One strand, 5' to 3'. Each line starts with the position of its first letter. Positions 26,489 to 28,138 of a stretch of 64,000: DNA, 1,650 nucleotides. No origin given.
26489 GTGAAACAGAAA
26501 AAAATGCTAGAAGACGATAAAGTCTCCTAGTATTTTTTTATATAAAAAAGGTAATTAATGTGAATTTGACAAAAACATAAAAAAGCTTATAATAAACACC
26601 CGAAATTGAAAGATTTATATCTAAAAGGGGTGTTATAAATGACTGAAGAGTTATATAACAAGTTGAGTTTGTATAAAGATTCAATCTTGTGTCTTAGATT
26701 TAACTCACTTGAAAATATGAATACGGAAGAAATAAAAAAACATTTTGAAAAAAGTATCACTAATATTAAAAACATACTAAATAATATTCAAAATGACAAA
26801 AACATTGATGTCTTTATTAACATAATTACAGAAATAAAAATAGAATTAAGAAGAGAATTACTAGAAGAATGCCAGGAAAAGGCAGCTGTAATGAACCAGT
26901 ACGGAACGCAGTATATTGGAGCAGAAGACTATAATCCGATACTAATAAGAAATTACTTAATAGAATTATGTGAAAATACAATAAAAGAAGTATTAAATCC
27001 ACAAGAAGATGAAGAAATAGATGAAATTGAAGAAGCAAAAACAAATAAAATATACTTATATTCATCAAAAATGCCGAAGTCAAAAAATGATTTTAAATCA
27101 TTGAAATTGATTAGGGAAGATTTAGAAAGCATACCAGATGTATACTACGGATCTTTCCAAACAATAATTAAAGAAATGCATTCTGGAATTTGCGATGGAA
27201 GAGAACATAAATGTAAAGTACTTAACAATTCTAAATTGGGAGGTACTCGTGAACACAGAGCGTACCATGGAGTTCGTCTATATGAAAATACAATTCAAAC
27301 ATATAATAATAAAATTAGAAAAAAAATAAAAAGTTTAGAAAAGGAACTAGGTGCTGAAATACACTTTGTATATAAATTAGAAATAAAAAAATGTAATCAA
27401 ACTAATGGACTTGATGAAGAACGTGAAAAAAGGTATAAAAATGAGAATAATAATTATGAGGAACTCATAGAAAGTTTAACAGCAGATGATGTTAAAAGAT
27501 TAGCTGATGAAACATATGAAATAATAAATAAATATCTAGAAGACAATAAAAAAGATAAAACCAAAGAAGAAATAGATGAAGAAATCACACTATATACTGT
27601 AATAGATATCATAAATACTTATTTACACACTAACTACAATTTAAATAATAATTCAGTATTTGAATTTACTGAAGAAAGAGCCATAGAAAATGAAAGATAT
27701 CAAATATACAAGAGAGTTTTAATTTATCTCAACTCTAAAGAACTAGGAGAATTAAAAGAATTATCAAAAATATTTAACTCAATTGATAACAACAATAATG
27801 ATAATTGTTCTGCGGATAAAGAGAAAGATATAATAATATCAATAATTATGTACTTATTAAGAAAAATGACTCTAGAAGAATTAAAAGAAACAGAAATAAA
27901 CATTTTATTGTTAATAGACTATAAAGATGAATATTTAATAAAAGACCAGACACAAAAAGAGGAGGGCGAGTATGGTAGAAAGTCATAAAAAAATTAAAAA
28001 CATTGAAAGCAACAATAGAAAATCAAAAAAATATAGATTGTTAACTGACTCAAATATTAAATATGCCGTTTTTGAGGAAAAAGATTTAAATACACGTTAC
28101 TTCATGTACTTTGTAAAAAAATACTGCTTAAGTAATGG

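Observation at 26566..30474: Tightly coupled four-gene operon with RelE/Gp49-like, RpoA-CTD-like and helicase-associated-domain signatures: candidate novel nucleic-acid-targeting or defence-type system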

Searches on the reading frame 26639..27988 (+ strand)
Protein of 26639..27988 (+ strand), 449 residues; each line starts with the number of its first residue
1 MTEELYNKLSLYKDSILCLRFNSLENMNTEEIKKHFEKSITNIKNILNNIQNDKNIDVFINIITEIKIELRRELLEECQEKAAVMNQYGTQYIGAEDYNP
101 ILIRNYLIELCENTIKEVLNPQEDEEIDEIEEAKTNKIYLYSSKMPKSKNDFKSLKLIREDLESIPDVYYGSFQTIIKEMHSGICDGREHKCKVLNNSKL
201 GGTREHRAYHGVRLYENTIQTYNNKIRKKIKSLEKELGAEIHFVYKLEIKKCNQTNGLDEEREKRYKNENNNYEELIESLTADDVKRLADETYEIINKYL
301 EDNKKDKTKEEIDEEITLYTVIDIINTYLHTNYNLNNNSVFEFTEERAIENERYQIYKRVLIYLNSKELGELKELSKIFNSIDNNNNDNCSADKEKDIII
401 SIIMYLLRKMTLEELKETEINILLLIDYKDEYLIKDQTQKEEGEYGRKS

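Call 3: search_protein_families(library=pfam, proteins=[window:26639-27988:+], max_evalue=1)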
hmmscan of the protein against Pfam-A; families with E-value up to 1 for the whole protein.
window:26639-27988:+ (449 aa): 0 families

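Call 4: search_protein_families(library=padloc, proteins=[window:26639-27988:+], max_evalue=1)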
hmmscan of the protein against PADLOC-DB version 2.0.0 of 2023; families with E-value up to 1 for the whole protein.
window:26639-27988:+ (449 aa): 0 families

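Call 5: search_protein_families(library=phrogs, proteins=[window:26639-27988:+], max_evalue=1)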
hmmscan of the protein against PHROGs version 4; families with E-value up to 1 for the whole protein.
window:26639-27988:+ (449 aa): 1 family
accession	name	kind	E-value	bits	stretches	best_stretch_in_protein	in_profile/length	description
phrog_31007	-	unknown function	0.22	12.7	1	399-424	13-38/48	-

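Call 6: search_protein_families(library=ncbifam, proteins=[window:26639-27988:+], max_evalue=1)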
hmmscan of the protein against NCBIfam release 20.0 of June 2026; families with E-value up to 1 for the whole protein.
window:26639-27988:+ (449 aa): 0 families

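Call 12: find_homologous_proteins(query=window:26639-27988:+)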
Query window:26639-27988:+ (449 aa): 9 proteins with E <= 0.001 among 8000 candidates.
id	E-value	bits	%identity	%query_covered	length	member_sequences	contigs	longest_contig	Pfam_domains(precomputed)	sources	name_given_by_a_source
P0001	1.4e-281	952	100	100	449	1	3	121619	-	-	-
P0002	4.6e-281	950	100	100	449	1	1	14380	-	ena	-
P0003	7.2e-240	814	87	100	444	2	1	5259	-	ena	-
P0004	3.4e-192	657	73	95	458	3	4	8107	-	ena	-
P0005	5.2e-173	594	66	100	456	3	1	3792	-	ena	-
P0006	9.5e-128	445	53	99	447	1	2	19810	-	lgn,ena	-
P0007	1.6e-123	431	52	99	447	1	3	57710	-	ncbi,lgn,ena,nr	ncbi:MAG: hypothetical protein IKF91_04255 [Bacilli bacterium]|nr:hypothetical protein [Bacilli bact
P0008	1.5e-83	299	55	62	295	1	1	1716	-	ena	-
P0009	2.6e-53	200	36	99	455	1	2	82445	-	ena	-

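Call 14: find_encoding_contigs(protein=P0009, flank=10000, max_places=2)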
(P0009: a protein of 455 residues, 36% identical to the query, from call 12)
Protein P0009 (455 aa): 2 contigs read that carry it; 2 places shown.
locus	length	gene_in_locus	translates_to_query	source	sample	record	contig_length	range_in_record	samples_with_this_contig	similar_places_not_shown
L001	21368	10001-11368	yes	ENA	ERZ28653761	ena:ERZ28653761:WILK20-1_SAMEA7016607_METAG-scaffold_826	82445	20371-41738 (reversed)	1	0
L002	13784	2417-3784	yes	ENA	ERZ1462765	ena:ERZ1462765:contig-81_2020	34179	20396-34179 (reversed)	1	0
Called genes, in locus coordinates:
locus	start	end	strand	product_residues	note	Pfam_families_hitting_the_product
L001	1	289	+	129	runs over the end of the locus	PF07963:N_methyl (weak)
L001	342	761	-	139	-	-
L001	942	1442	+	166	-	-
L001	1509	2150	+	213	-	PF19368:WHD_AraR, PF21906:WHD_NrtR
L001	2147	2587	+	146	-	-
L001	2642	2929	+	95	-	-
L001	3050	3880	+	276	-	-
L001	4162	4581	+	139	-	PF00164:Ribosom_S12_S23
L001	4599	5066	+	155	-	PF00177:Ribosomal_S7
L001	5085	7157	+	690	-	PF00009:GTP_EFTU, PF03144:GTP_EFTU_D2, PF22042:EF-G_D2, PF14492:EFG_III, PF16658:RF3_C, PF03764:EFG_IV, PF00679:EFG_C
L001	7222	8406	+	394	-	PF00009:GTP_EFTU, PF03144:GTP_EFTU_D2, PF03143:GTP_EFTU_D3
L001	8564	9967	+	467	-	PF00149:Metallophos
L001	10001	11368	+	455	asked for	-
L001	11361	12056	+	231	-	-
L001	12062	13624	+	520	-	PF03457:HA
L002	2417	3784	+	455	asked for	-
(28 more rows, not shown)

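Call 15: find_encoding_contigs(protein=P0007, flank=10000, max_places=2)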
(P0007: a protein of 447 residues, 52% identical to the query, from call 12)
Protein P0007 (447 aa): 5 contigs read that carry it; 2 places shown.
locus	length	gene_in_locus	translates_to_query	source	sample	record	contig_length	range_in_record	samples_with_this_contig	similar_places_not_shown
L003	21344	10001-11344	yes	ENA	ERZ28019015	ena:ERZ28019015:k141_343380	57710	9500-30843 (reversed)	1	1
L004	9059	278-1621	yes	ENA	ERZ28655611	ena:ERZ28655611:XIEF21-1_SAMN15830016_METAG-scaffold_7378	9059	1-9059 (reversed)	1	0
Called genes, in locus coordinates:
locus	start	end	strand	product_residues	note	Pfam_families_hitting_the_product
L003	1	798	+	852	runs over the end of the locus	PF00005:ABC_tran, PF02687:FtsX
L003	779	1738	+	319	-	-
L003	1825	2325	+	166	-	-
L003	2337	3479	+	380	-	-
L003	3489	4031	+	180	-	PF13302:Acetyltransf_3, PF00583:Acetyltransf_1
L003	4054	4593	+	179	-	PF13302:Acetyltransf_3, PF00583:Acetyltransf_1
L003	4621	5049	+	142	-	-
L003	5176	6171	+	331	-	-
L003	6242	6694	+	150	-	-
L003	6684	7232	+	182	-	-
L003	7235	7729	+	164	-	-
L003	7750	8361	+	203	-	PF10386:DUF2441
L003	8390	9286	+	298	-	-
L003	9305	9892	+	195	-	PF13302:Acetyltransf_3, PF00583:Acetyltransf_1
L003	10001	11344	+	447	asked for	-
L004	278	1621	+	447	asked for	-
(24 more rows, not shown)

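Call 16: find_encoding_contigs(protein=P0006, flank=10000, max_places=2)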
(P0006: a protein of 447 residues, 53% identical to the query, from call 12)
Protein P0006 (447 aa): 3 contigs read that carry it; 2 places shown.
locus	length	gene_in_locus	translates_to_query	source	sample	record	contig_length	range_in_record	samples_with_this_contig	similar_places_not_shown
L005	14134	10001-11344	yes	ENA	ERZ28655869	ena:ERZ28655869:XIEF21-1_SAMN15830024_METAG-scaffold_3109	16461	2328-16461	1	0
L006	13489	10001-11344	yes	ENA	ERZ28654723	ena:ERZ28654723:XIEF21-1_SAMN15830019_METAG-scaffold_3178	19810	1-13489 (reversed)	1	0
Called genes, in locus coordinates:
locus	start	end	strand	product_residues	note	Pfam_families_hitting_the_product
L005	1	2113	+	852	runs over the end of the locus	PF00005:ABC_tran, PF02687:FtsX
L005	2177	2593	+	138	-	-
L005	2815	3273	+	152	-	-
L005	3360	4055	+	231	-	-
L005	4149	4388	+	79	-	-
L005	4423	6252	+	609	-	-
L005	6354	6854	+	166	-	-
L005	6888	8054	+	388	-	PF03572:Peptidase_S41 (weak)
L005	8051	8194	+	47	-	-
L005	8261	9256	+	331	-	-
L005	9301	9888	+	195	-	PF13302:Acetyltransf_3, PF00583:Acetyltransf_1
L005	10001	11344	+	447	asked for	-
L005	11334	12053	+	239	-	-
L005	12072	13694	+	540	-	PF03457:HA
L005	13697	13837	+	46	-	-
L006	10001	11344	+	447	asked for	-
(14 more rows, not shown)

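Call 19: search_solved_structures(query=window:26639-27988:+, max_evalue=10)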
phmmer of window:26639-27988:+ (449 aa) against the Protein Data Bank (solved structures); distinct sequences matched with E-value up to 10: 1.
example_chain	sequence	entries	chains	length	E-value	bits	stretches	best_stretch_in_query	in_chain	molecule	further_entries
4fn5_A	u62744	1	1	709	0.3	13.3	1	233-321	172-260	Elongation factor G 1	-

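Call 24: search_solved_structures(query=A1, max_evalue=10)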
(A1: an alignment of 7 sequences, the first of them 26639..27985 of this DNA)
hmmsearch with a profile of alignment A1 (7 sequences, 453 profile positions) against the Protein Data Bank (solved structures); distinct sequences matched with E-value up to 10: 1.
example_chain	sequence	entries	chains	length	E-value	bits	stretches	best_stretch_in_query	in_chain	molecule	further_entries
3m9q_A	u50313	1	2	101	0.066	15.3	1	187-219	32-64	Protein male-specific lethal-3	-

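Call 29: find_related_loci(query=A1, collection=genome_contigs, flank=10000)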
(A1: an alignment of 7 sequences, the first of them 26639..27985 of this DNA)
Query A1 (449 aa) in genome_contigs; peptide patterns used: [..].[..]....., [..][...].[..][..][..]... (x = any residue, [..] = any of these).
79 stretches matched a pattern, but none encodes a relative of the query by tblastn (E <= 1e-3).

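Call 37: find_encoding_contigs(protein=P0004, flank=10000, max_places=2)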
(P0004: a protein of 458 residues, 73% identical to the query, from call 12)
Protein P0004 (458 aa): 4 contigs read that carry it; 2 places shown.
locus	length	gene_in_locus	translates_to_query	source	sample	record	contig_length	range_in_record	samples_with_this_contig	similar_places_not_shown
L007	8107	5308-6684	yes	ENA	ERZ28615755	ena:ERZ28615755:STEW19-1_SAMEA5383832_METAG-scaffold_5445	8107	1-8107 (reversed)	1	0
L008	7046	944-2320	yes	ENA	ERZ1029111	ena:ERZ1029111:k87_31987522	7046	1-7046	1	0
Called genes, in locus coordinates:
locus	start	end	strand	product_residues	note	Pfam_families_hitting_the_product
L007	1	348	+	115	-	?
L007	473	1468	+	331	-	-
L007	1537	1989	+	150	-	-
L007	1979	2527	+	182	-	-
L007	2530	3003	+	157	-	-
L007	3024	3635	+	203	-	PF10386:DUF2441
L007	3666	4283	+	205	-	-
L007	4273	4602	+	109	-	-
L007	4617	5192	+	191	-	PF13302:Acetyltransf_3, PF00583:Acetyltransf_1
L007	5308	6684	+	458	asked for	-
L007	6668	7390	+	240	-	-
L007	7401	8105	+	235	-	?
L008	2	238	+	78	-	?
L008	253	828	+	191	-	PF13302:Acetyltransf_3, PF00583:Acetyltransf_1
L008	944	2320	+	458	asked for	-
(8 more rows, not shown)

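Call 39: predict_structure(alignment_id=A1)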
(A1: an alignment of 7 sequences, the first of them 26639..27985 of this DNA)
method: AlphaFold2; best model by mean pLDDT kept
length: 449 residues; sequences in the alignment: 7
mean_pLDDT: 57.0   pTM: 0.31
mean pLDDT of the five models: 57.0, 56.0, 55.5, 52.3, 48.4
residues with pLDDT >= 90: 0; 70-90: 97; 50-70: 178; < 50: 174
segments of 3 or more residues with pLDDT < 50: 22-24, 122-134, 182-212, 253-263, 272-282, 284-286, 288-307, 309-325, 327-345, 381-389, 428-449
pLDDT, mean of each block of 10 residues (from residue 1): 70 73 57 83 74 75 79 63 51 58 73 77 38 51 54 51 62 66 45 43 40 54 69 72 60 44 49 46 47 43 45 46 43 40 46 66 72 66 43 70 67 60 52 39 41
secondary structure, 60 per line:
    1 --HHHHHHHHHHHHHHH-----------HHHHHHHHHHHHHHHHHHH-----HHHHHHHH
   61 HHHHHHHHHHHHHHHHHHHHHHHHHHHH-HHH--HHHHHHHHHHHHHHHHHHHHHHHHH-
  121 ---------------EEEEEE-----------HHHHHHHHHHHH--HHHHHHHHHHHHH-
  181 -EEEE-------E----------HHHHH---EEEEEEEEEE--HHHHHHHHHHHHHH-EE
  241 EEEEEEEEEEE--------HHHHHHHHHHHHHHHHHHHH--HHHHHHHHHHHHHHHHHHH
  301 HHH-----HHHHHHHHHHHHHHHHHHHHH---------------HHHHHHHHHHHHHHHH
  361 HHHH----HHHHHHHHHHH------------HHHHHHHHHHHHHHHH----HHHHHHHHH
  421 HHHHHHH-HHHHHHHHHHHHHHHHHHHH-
elements in order: H3-17 H29-47 H53-88 H95-119 E136-141 H153-164 H167-179 E182-185 H204-208 E212-221 H224-237 E239-251 H260-279 H282-303 H309-329 H345-364 H369-379 H392-407 H412-427 H429-448

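Call 46: fold_search(model_id=the predicted structure, library=pdb)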
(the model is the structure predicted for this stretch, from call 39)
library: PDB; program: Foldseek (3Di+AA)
matches with E <= 10: 381; with E <= 0.001: 0
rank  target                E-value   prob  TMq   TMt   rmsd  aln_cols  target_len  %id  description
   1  9gm7_C                3.0e-01  0.10  0.10  0.10  48.5       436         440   10  MukBEF in a nucleotide-bound state with open neck gate (monomer) (released 2025-03-26)
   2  5fu6_A                3.2e-01  0.57  0.17  0.15  22.1       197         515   15  NOT module of the human CCR4-NOT complex (Crystallization mutant) (released 2016-03-23)
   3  9qwr_B                3.9e-01  0.20  0.08  0.16  18.4       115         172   12  MIC60 helical bundle dimer (released 2026-02-25)
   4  8gjg_A                3.9e-01  0.12  0.08  0.19  24.2       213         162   13  De novo design of high-affinity protein binders to bioactive helical peptides (released 2024-01-10)
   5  7ag9_B                5.1e-01  0.07  0.11  0.12  37.7       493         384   12  Structure of the Kar9 protein (released 2021-07-07)
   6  8e0m_K                7.0e-01  0.20  0.12  0.25  20.3       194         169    8  Homotrimeric variant of tcTRP9, BGL15 (released 2023-04-12)
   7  5dbo_D                7.7e-01  0.16  0.11  0.16  17.1       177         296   10  Crystal structure of the tetrameric eIF2B-beta2-delta2 complex from C. thermophilum (released 2015-10-07)
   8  8xyv_A                8.6e-01  0.28  0.12  0.35  11.3       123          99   15  De novo designed protein 0705-5 (released 2024-10-02)
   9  6fws_A                9.0e-01  0.51  0.14  0.10  10.0       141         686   11  Structure of DinG in complex with ssDNA and ADPBeF (released 2018-12-19)
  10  9gm9_D                9.5e-01  0.14  0.11  0.15  17.6       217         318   10  MukBEF in a DNA capture state (released 2025-03-26)
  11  9qo1_D                9.5e-01  0.13  0.11  0.12  24.3       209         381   12  Activated 9-subunit COP9 signalosome and neddylated SCF (SKP1-SKP2-CKS1) complex structure (released 2026-02-11)
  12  5krw_MODEL_1_A        1.0e+00  0.21  0.12  0.26   9.3       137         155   12  Recognition and targeting mechanisms by chaperones in flagella assembly and operation (released 2016-08-17)
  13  8gq6_C                1.0e+00  0.02  0.08  0.05  34.0       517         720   12  Cryo-EM Structure of the KBTBD2-CUL3-Rbx1 dimeric complex (released 2023-09-06)
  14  1t98_A                1.1e+00  0.41  0.13  0.21  11.6       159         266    9  Crystal Structure of MukF(1-287) (released 2005-05-24)
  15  8t13_A                1.1e+00  0.05  0.10  0.14  28.2       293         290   11  Cryo-EM structure of DENV2 NS5 in complex with human STAT2 with the N-terminal domain of STAT2 disordered (released 2024-01-17)
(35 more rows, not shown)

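Call 63: search_dna_similar(query=window:26639-27985:+, collection=phages, mode=protein, max_evalue=0.01, max_rows=10)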
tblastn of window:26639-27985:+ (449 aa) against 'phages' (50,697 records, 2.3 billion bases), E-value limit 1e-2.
No match.

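Call 79: find_related_loci(query=A6, collection=genome_contigs, flank=10000)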
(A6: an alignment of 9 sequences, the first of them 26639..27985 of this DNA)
Query A6 (449 aa) in genome_contigs; peptide patterns used: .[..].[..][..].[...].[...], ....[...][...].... (x = any residue, [..] = any of these).
76 stretches matched a pattern, but none encodes a relative of the query by tblastn (E <= 1e-3).

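Call 90: search_protein_families(library=pfam, alignment_id=A6, max_evalue=1)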
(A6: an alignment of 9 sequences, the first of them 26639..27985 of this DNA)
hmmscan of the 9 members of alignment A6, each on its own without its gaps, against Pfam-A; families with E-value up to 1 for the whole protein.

A. member 1, window:26639-27985:+ (449 aa): 0 families

B. families by the number of members that match (of 9 scanned): 14 families
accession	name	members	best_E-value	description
PF03748.19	FliL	2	0.091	Flagellar basal body-associated protein FliL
PF17013.11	Acetyltransf_15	1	0.00034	Putative acetyl-transferase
PF03417.21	AAT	1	0.01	Acyl-coenzyme A:6-aminopenicillanic acid acyl-transferase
PF17104.11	YBL010C_LAA2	1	0.018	YBL010C/LAA2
PF16320.10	Ribosomal_L12_N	1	0.037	Ribosomal protein L7/L12 dimerisation domain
PF24620.1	DUF7625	1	0.046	Domain of unknown function (DUF7625)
PF11931.14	SF3a60_Prp9_C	1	0.048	SF3a60/Prp9 C-terminal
PF09887.15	DUF2114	1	0.096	Uncharacterized protein conserved in archaea (DUF2114)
PF18481.7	DUF5616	1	0.11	Domain of unknown function (DUF5616)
PF00646.38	F-box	1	0.13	F-box domain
PF21179.3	BldD-like_C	1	0.15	DNA-binding protein BldD-like, C-terminal domain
PF16740.10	SKA2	1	0.55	Spindle and kinetochore-associated protein 2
PF17932.6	TetR_C_24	1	0.68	Tetracyclin repressor-like, C-terminal domain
PF10436.14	BCDHK_Adom3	1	0.94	Mitochondrial branched-chain alpha-ketoacid dehydrogenase kinase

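Call 103: find_related_loci(query=A6, collection=viral_contigs, flank=8000)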
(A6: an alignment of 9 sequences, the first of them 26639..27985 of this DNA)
Query A6 (449 aa) in viral_contigs; peptide patterns used: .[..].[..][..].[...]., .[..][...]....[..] (x = any residue, [..] = any of these).
135 stretches matched a pattern, but none encodes a relative of the query by tblastn (E <= 1e-3).

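Call 106: find_related_loci(query=A6, collection=metagenome_contigs, flank=8000)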
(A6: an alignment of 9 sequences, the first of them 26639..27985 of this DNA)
Query A6 (449 aa) in metagenome_contigs; peptide patterns used: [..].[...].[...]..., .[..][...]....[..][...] (x = any residue, [..] = any of these).
538 stretches matched a pattern, but none encodes a relative of the query by tblastn (E <= 1e-3).
